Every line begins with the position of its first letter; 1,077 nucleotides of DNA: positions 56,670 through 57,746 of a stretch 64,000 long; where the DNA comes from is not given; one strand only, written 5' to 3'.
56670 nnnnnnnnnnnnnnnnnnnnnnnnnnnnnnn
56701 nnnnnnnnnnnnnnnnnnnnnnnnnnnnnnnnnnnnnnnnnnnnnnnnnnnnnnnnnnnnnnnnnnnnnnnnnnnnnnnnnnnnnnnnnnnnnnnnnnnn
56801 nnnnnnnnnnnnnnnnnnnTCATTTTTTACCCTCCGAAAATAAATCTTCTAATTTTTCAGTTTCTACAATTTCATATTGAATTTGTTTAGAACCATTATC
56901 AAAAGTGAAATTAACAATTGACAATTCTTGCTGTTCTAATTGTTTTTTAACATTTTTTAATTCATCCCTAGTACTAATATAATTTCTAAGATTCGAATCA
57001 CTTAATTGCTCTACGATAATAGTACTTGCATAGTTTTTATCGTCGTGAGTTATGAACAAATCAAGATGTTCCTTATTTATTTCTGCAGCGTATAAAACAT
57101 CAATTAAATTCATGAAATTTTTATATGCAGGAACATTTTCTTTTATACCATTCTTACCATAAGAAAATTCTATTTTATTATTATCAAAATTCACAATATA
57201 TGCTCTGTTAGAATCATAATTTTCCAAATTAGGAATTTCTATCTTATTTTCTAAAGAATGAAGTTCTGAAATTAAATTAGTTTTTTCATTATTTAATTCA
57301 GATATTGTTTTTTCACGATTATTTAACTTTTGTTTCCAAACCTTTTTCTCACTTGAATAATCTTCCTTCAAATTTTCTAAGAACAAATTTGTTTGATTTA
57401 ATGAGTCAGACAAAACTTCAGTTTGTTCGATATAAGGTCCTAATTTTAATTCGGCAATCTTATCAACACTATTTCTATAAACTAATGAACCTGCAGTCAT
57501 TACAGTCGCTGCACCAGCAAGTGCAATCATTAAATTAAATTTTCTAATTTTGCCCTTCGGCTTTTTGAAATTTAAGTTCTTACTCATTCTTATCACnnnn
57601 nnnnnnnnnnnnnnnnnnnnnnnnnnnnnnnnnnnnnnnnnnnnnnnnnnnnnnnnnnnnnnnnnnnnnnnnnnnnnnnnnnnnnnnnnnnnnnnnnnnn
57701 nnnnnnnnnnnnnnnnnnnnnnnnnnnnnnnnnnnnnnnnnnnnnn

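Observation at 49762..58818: Six-gene operon led by a ParA/MinD-like ATPase and encoding only exported or surface proteins: a candidate novel cell-surface assembly system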

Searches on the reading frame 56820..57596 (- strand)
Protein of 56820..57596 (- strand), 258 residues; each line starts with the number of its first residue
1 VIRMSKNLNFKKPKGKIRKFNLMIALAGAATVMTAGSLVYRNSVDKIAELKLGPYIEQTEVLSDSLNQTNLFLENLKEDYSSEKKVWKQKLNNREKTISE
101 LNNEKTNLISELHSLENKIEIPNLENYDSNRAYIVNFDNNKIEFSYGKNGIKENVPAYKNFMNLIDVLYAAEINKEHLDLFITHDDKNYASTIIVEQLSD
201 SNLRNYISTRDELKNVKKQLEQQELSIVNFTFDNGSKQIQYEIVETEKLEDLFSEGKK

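Call 3: search_protein_families(library=pfam, proteins=[window:56820-57596:-], max_evalue=0.1)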
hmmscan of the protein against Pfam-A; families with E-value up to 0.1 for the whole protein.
window:56820-57596:- (258 aa): 3 families
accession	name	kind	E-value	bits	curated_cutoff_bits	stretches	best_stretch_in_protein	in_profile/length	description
PF17276.7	DUF5341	-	0.011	16.4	25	1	167-254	8-93/161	Family of unknown function (DUF5341)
PF21018.2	BipA_C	-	0.039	14.1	23.8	0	169-229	15-75/110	TypA/BipA C-terminal domain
PF08245.18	Mur_ligase_M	-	0.047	14.1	24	1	172-248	87-163/200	Mur ligase middle domain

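Call 4: search_protein_families(library=ncbifam, proteins=[window:56820-57596:-], max_evalue=0.1)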
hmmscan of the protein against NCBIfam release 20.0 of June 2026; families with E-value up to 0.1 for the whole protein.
window:56820-57596:- (258 aa): 0 families

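Call 34: search_protein_families(library=pfam, proteins=[window:56823-57476:-], max_evalue=5)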
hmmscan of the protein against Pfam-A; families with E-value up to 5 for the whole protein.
window:56823-57476:- (218 aa): 5 families
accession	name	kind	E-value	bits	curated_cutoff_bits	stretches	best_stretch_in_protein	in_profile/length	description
PF17276.7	DUF5341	-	0.0081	16.9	25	1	127-215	8-94/161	Family of unknown function (DUF5341)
PF08245.18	Mur_ligase_M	-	0.032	14.6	24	1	132-208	87-163/200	Mur ligase middle domain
PF21018.2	BipA_C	-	0.084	13.1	23.8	1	129-189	15-75/110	TypA/BipA C-terminal domain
PF17675.6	APG6_N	-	0.71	10.8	45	1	30-78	29-75/132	Apg6 coiled-coil region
PF06295.17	ZapG-like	-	4.3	7.8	33.5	0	154-189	14-49/123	Z-ring associated protein G-like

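Call 57: search_protein_families(library=padloc, proteins=[window:56820-57596:-], max_evalue=0.01)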
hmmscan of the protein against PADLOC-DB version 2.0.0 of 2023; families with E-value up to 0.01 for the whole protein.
window:56820-57596:- (258 aa): 0 families

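Call 62: search_solved_structures(query=A4, max_evalue=10)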
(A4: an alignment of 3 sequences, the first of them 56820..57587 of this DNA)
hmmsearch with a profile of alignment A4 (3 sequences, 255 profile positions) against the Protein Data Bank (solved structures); distinct sequences matched with E-value up to 10: 1.
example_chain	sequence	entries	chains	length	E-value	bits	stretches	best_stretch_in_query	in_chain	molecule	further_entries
4cqi_A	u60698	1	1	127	0.47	12.9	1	59-117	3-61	TUBULIN-BINDING COFACTOR A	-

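Call 75: search_protein_families(library=phrogs, proteins=[window:56820-57596:-], max_evalue=0.01)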
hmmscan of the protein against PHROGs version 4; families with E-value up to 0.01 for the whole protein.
window:56820-57596:- (258 aa): 0 families
